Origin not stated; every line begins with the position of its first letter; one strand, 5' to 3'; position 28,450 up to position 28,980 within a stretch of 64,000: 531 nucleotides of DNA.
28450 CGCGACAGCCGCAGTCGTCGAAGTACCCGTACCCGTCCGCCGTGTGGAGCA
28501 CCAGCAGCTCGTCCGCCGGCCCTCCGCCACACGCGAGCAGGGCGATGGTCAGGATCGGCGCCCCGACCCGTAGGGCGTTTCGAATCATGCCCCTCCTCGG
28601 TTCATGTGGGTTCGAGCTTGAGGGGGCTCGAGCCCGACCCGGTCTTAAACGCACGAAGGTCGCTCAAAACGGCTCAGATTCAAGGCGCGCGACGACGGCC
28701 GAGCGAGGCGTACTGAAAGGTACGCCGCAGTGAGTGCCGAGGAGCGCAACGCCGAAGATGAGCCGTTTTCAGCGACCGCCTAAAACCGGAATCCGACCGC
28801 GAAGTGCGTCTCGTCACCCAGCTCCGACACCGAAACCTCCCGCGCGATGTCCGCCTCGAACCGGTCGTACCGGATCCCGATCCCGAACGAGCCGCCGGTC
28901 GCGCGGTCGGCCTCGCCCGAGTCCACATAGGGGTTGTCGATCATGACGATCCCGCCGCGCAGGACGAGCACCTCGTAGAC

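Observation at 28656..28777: Compensatory substitutions between copies plus conserved non-complementary blocks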

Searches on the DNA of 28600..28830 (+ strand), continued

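Call 38: search_with_rna_model(model_id=R1, sources=[L112, L113, L114, L100, L101, L102, L103, L104, L105, L106, L107, L108, L109, L110, L111], max_evalue=0.1, show_alignments=0)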
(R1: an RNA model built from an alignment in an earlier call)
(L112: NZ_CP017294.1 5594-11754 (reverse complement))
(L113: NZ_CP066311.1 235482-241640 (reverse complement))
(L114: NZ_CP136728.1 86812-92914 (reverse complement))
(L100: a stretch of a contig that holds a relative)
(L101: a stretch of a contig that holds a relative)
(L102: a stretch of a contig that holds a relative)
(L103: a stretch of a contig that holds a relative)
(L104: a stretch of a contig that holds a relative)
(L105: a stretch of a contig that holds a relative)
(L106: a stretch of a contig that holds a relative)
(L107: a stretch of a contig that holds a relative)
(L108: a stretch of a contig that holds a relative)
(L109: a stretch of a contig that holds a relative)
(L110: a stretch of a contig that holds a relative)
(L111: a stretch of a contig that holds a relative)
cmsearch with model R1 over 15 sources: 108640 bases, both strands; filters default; matches with E-value up to 0.1: 20.
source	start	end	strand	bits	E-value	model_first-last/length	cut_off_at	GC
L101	6599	6733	+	144.3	3e-31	1-136/136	no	0.61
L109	3255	3389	+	143.1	5.7e-31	1-136/136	no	0.57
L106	6652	6787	-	142.5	7.6e-31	1-136/136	no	0.59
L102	6255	6389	-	139.2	4.5e-30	1-136/136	no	0.61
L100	7054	7186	-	137.9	8.9e-30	1-136/136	no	0.65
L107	536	670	-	132.3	1.9e-28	1-136/136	no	0.61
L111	7016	7148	+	131.3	3.1e-28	1-136/136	no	0.65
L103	6719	6852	-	130.8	4.1e-28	1-136/136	no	0.6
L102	6539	6675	+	126.4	4.3e-27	1-136/136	no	0.68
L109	3089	3223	-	109.9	3e-23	1-136/136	no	0.54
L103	2863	2997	-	106.2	2.2e-22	1-136/136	no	0.6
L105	1867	2003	-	85.3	1.6e-17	1-136/136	no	0.49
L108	6648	6783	+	70.1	5.4e-14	1-136/136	no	0.76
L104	3731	3864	-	46.7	1.5e-08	10-136/136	5'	0.66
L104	3623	3736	+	39.2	8.8e-07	1-136/136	no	0.61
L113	3050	3161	-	30.2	0.00011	1-136/136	no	0.64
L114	2983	3098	-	26.9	0.00064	1-136/136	no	0.63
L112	2963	3075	+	21.7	0.01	1-136/136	no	0.61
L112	3082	3170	-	20.3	0.021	13-124/136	no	0.55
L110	4355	4430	+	18.5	0.055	35-106/136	no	0.71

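Call 62: search_rna_families(sources=[L116, L118, L119, L125, L126, L128, L136, L145, L157, L163, L164, L176, L235, L113, L073, L017, L108], threshold=gathering)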
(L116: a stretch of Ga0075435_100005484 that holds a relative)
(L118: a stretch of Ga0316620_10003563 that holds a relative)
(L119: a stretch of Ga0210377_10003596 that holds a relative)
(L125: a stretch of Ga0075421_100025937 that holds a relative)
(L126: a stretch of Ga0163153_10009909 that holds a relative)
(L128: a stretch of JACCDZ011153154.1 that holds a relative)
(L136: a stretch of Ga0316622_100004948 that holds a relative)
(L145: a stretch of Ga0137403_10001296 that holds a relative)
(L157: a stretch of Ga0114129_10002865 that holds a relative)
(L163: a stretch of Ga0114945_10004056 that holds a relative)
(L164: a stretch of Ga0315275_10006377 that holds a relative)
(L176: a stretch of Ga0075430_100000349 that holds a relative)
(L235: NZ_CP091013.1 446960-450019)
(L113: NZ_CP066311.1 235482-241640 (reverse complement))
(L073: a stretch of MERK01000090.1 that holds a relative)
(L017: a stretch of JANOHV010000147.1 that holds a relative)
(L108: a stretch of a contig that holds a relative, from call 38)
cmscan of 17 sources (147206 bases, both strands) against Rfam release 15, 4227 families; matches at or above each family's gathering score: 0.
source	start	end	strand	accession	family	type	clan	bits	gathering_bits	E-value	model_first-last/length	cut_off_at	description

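Call 67: search_with_rna_model(model_id=R1, sources=[L116, L118, L119, L122, L125, L127, L129, L130, L132, L134, L135, L136, L137, L139, L143, L145, L146, L148, L151, L152, L153, L155, L157, L158, L159, L160, L161, L165, L166, L167, L168, L171, L172, L173, L174, L176, L177, L179, L180, L183, L184, L185, L187, L188, L189, L190, L193, L194, L195, L196, L199, L201, L202, L203, L204, L205, L206, L207, L208, L209, L210, L213, L214, L219, L220, L222, L228, L229, L231, L233, L234, L120, L121, L123, L124, L126, L128, L133, L142, L147, L163, L164, L175, L181, L216, L217, L230, L232], max_evalue=0.001, make_alignment=true)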
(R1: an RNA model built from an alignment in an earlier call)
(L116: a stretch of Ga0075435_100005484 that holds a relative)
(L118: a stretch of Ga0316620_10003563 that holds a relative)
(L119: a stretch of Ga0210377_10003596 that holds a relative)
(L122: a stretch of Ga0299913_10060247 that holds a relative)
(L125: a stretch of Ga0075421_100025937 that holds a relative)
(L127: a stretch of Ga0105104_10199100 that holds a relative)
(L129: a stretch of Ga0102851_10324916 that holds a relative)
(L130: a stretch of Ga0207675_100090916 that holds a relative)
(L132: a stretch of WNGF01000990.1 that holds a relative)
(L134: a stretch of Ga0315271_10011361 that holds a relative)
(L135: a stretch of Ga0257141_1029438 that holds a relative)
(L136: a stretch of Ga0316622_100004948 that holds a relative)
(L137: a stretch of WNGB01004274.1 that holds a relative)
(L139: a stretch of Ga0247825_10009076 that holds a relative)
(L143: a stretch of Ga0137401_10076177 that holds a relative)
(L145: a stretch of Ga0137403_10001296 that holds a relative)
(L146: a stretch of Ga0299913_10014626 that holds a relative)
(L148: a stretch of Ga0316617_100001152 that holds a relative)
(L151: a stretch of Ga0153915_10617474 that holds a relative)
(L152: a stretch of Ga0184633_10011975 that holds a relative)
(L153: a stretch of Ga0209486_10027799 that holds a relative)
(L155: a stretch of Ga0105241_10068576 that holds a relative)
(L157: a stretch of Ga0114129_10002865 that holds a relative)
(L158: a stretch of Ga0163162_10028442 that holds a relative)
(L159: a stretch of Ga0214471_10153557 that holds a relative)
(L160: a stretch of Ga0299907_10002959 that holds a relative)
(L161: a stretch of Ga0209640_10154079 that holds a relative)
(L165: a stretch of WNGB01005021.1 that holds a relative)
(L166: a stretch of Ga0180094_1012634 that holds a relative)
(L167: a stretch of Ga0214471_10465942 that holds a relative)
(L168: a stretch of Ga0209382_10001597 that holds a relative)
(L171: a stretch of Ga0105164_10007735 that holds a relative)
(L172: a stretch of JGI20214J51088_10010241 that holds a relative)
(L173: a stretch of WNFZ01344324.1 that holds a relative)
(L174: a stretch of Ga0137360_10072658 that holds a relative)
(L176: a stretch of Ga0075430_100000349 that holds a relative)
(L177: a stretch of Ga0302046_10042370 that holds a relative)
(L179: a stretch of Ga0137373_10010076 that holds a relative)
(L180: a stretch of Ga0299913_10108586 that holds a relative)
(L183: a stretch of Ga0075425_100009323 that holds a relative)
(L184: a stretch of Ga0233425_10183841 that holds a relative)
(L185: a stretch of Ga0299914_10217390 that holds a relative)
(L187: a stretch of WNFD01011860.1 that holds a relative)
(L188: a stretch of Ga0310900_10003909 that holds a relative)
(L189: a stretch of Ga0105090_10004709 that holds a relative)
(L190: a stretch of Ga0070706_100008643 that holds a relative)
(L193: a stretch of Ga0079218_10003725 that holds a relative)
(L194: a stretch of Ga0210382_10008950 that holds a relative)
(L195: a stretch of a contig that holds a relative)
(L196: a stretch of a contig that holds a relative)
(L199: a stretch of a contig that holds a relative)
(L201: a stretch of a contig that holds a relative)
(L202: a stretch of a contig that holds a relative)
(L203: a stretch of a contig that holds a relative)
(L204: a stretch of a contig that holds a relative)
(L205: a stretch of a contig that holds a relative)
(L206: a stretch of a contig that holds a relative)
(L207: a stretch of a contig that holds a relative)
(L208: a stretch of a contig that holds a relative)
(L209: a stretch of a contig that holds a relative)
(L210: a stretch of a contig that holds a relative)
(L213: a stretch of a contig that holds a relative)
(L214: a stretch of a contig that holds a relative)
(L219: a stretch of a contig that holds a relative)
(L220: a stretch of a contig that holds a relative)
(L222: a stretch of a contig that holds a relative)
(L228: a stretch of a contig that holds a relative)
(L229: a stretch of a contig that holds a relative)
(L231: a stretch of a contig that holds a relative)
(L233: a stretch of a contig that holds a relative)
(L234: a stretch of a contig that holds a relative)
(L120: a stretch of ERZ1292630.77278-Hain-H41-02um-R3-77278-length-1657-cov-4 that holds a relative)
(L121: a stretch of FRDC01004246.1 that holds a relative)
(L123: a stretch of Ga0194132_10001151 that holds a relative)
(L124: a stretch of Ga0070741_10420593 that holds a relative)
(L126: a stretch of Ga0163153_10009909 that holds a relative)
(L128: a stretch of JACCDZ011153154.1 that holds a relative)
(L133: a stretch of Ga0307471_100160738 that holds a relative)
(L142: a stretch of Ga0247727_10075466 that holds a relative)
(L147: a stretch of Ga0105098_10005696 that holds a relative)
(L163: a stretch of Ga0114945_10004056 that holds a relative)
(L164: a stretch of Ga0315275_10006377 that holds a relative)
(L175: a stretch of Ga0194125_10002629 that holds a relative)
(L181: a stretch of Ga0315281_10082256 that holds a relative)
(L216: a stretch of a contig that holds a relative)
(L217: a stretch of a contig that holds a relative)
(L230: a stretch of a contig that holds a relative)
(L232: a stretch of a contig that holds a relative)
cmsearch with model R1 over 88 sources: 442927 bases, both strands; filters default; matches with E-value up to 0.001: 95.
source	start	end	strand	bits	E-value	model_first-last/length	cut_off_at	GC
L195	2761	2895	-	143.1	2.3e-30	1-136/136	no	0.64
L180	769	903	+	141.4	5.8e-30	1-136/136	no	0.61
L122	1078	1213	-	139.5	1.6e-29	1-136/136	no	0.61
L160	187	321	+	138.1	3.3e-29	1-136/136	no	0.62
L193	5856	5991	-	135.9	1.1e-28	1-136/136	no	0.6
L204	3849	3983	+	134.9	1.9e-28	1-136/136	no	0.66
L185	388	522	-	133.8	3.4e-28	1-136/136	no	0.64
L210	618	751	-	133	5.1e-28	1-136/136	no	0.6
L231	949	1083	+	132.6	6.3e-28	1-136/136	no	0.64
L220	4683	4818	+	132.1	8.5e-28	1-136/136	no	0.64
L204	2681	2815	+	127.7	8.6e-27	1-136/136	no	0.61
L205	646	780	+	125.4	3.1e-26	1-136/136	no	0.64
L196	6597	6733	-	122.5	1.4e-25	1-136/136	no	0.63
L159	530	663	-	122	1.9e-25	1-136/136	no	0.62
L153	1807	1942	-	120.6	4e-25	1-136/136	no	0.62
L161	1837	1966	-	119.1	9.1e-25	8-136/136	no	0.63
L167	698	832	-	116.3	3.9e-24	1-136/136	no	0.59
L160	1977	2111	+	112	3.9e-23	1-136/136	no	0.69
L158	864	998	-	107.3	4.8e-22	1-136/136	no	0.67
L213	92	226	+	107.3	5e-22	1-136/136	no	0.68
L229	525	657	-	106.6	7.2e-22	1-136/136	no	0.65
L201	924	1056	-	105.9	1.1e-21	1-136/136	no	0.68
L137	2146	2278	+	105.7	1.2e-21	1-136/136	no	0.68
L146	3493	3626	-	104.4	2.4e-21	1-136/136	no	0.65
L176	573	705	+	103.5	3.7e-21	1-136/136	no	0.65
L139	203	335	+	103.5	3.8e-21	1-136/136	no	0.62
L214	1953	2087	-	102.6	6.3e-21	1-136/136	no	0.68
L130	2476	2608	-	102.2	7.5e-21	1-136/136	no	0.65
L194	2796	2929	-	100.5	1.9e-20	1-136/136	no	0.65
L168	11472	11604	-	99.6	3e-20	1-136/136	no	0.71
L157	3978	4110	-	99.2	3.8e-20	1-136/136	no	0.66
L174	2251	2383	+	97.5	9.2e-20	1-136/136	no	0.65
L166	1357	1489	-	95.8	2.4e-19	1-136/136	no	0.67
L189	3302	3438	-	93.4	8.3e-19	1-136/136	no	0.66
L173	1554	1688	+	93.2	9.3e-19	1-136/136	no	0.64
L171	2158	2292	-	91.6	2.3e-18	1-136/136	no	0.67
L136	5865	6002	-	90.4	4.3e-18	1-136/136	no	0.7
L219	2195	2327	+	90.2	4.8e-18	1-136/136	no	0.69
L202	2375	2510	+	89.8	5.9e-18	1-136/136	no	0.65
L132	3802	3937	+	89.5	6.7e-18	1-136/136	no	0.66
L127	74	210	-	89.3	7.5e-18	1-136/136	no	0.65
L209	3826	3960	+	89.1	8.5e-18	1-136/136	no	0.62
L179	8212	8347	-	88.7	1.1e-17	1-136/136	no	0.65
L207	8371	8506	-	88.4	1.2e-17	1-136/136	no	0.65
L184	889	1026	-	88.2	1.4e-17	1-136/136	no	0.64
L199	1068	1203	+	87.7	1.8e-17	1-136/136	no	0.64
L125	5744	5878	-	87.7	1.8e-17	1-136/136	no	0.69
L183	5914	6049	+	87.4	2.1e-17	1-136/136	no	0.67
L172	2083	2219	-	87.2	2.3e-17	1-136/136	no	0.66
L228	3505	3639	-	87.2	2.3e-17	1-136/136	no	0.65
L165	1268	1403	-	83.7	1.5e-16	1-136/136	no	0.66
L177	2419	2553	-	83.6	1.6e-16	1-136/136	no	0.68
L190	5711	5846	-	83.3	1.9e-16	1-136/136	no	0.65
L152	3048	3183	-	83.1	2.1e-16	1-136/136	no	0.65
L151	133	269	+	80.4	9.1e-16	1-136/136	no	0.66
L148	83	219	-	79.3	1.6e-15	1-136/136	no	0.7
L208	1863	1999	-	78.8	2.1e-15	1-136/136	no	0.67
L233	4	140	-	78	3.2e-15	1-136/136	no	0.62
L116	3638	3773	-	77.2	5.1e-15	1-136/136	no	0.7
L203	1746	1882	-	77.1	5.3e-15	1-136/136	no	0.65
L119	5513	5645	+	76.8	6.1e-15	1-136/136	no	0.71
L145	1995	2130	-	76.2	8.4e-15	1-136/136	no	0.65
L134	5298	5434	+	75.6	1.2e-14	1-136/136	no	0.66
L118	2066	2202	+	74.7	2e-14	1-136/136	no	0.61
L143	1799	1933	+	74.2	2.5e-14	1-136/136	no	0.68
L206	894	1031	-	74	2.7e-14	1-136/136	no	0.68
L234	1589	1723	-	73.9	2.9e-14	1-136/136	no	0.67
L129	587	723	+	73.4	3.9e-14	1-136/136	no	0.68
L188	530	664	+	72.9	5.1e-14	1-136/136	no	0.67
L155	2619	2746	-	72.7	5.7e-14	8-136/136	no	0.66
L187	8935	9071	+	72.5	6.2e-14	1-136/136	no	0.66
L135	5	141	+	71.7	9.6e-14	1-136/136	no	0.62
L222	2717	2853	+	67.2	1.1e-12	1-136/136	no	0.69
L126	5813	5948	-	61.5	2.2e-11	1-136/136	no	0.58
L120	1495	1631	+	59.7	5.9e-11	1-136/136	no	0.56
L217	792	927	+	58.8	9.6e-11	1-136/136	no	0.59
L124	894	1034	+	57.9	1.6e-10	1-136/136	no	0.61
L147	249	384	-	55.9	4.4e-10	1-136/136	no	0.57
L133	1428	1563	+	55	7.3e-10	1-136/136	no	0.6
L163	6663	6797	+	54.2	1.1e-09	1-136/136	no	0.56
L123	1230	1365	-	53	2.1e-09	1-136/136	no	0.61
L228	1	110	+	52.5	2.8e-09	27-136/136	5'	0.61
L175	14680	14815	-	50.5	8e-09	1-136/136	no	0.58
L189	748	930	-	46.2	8.1e-08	1-136/136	no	0.63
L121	1734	1871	+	42.3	6.8e-07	1-136/136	no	0.59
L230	1768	1903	-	42.2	7.1e-07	1-136/136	no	0.58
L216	107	243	+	41.8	8.6e-07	1-136/136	no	0.61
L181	3059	3191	-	40.4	1.8e-06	1-136/136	no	0.55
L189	5708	5885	+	38.4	5.3e-06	1-136/136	no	0.65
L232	731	867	+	38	6.8e-06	1-136/136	no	0.55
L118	1247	1343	+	36.8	1.3e-05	1-136/136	no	0.59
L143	1799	1933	-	31.8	0.00019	1-136/136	no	0.68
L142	3124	3258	+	30.5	0.00037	1-136/136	no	0.59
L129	587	723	-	30.4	0.0004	1-136/136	no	0.68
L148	5587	5730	-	29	0.00083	1-136/136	no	0.65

Alignment A8: 95 matches aligned to the model, 299 columns, each read 5' to 3' on its own strand. Consensus structure (alignment columns), stored with it:
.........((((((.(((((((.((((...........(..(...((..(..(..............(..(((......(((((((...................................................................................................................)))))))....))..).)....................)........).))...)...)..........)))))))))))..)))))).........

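Call 76: search_with_rna_model(model_id=R1, source=L235, max_evalue=1, filters=off, show_alignments=2)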
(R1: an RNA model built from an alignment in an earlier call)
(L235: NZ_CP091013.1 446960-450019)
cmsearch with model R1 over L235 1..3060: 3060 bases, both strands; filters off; matches with E-value up to 1: 10.
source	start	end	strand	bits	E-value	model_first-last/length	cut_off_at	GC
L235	1347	1460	-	61.1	1.9e-13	1-136/136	no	0.68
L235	1471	1585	-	33.7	4.7e-07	1-136/136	no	0.63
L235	1470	1586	+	14.8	0.012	1-136/136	no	0.63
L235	1346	1461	+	14.5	0.013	1-136/136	no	0.67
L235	2575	2636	-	8.6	0.32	1-136/136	no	0.74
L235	1971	2084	+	8.2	0.4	1-136/136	no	0.64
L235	942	1003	-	8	0.44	1-136/136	no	0.77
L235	2217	2281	-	7.6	0.54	1-136/136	no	0.68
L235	460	537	-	6.7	0.89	1-136/136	no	0.72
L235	2824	2944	-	6.6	0.93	1-136/136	no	0.69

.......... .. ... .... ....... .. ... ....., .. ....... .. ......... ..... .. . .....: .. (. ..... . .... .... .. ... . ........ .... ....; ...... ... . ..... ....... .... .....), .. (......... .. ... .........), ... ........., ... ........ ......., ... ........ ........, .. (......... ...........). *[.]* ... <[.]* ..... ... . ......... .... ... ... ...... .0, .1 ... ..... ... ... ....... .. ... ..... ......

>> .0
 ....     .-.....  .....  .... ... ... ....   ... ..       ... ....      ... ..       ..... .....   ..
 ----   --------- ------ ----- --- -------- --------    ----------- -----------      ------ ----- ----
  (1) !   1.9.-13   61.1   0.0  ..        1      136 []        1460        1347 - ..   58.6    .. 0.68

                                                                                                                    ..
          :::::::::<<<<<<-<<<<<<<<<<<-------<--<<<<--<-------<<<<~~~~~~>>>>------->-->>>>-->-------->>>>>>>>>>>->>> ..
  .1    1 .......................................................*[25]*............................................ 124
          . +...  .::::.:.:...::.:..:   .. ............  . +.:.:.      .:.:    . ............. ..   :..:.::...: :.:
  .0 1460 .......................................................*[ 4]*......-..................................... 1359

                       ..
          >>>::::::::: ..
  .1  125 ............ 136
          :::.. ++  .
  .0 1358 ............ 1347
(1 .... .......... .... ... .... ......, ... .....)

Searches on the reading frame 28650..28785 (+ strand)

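Call 43: search_protein_families(library=pfam, alignment_id=A6, max_evalue=0.00001)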
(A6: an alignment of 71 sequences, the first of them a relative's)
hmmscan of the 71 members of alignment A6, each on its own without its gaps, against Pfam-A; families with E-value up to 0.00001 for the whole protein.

A. member 1, L092:5250-5564:+ (105 aa): 1 family
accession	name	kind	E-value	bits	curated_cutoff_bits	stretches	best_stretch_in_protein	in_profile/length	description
PF02575.21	YbaB_DNA_bd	-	1e-34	119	25.5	1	8-97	1-90/91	YbaB/EbfC DNA-binding family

B. families by the number of members that match (of 71 scanned): 87 families (the first 25 are shown)
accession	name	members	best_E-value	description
PF14450.12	FtsA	3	4.1e-51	Cell division protein FtsA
PF00510.24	COX3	3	9.9e-26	Cytochrome c oxidase subunit III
PF01544.23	CorA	2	3.1e-82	CorA-like Mg2+ transporter protein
PF19313.5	DUF5916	2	2.6e-68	Domain of unknown function (DUF5916)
PF00482.28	T2SSF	2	3.3e-64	Type II secretion system (T2SS), protein F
PF01862.21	PvlArgDC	2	2.5e-59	Pyruvoyl-dependent arginine decarboxylase (PvlArgDC)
PF00009.33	GTP_EFTU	2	5.4e-57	Elongation factor Tu GTP binding domain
PF13561.12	adh_short_C2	2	6.3e-50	Enoyl-(Acyl carrier protein) reductase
PF00106.31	adh_short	2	9.3e-46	short chain dehydrogenase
PF02575.21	YbaB_DNA_bd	2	1e-34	YbaB/EbfC DNA-binding family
PF02491.25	SHS2_FTSA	2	1.1e-33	SHS2 domain inserted in FTSA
PF17770.6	RNase_J_C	2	1.2e-28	Ribonuclease J C-terminal domain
PF02357.24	NusG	2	2.3e-25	Transcription termination factor nusG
PF02518.31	HATPase_c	2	6.1e-25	Histidine kinase-, DNA gyrase B-, and HSP90-like ATPase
PF02683.22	DsbD_TM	2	1.3e-17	Cytochrome C biogenesis protein transmembrane domain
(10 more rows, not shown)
